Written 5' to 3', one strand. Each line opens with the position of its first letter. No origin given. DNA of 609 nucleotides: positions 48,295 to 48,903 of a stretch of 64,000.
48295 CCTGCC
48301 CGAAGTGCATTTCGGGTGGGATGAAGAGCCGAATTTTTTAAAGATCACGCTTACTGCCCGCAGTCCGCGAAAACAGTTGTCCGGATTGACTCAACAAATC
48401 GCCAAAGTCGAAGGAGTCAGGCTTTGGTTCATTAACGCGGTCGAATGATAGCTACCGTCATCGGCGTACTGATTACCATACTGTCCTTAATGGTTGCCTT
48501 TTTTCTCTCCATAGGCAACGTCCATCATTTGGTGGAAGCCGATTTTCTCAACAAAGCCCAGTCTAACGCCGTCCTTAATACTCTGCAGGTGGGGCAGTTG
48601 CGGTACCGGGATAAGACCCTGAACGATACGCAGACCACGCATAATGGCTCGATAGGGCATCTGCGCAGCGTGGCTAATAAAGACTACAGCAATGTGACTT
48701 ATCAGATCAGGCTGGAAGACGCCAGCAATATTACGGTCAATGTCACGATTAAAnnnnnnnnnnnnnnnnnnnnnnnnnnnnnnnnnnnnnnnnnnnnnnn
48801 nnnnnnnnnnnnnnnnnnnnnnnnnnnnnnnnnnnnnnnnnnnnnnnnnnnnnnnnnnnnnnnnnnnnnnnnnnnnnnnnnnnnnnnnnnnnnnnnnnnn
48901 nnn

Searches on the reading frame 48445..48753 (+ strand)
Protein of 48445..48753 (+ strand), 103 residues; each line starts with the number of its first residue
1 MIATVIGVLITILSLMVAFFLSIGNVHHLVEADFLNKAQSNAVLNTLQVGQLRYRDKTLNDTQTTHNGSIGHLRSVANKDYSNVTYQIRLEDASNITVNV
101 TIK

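Call 4: search_protein_families(library=pfam, proteins=[window:48445-48753:+], max_evalue=1)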
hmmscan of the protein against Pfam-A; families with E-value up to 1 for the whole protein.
window:48445-48753:+ (103 aa): 3 families
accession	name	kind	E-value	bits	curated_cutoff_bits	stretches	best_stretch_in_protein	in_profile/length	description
PF11337.13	DUF3139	-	0.048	14.7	27.3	1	8-87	9-82/83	Protein of unknown function (DUF3139)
PF23457.1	LysM2_NFP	-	0.12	12.9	36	0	81-92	3-14/56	NFP LysM2 domain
PF14605.12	Nup35_RRM_2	-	0.22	11.9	27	1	4-28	5-29/53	Nup53/35/40-type RNA recognition motif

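Call 11: search_protein_families(library=ncbifam, proteins=[window:48445-48753:+], max_evalue=1)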
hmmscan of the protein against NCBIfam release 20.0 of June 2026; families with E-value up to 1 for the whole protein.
window:48445-48753:+ (103 aa): 0 families

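Call 52: search_solved_structures(query=A7, max_evalue=10)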
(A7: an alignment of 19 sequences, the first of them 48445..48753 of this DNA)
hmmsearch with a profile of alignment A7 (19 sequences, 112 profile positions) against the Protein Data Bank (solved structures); distinct sequences matched with E-value up to 10: 1.
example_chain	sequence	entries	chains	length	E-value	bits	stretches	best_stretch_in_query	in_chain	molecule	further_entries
9spj_R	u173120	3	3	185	0.96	12.7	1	32-66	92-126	60S ribosomal protein L17-B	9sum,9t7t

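Call 58: search_protein_families(library=phrogs, proteins=[window:48445-48753:+], max_evalue=0.1)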
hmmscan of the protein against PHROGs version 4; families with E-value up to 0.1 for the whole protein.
window:48445-48753:+ (103 aa): 0 families
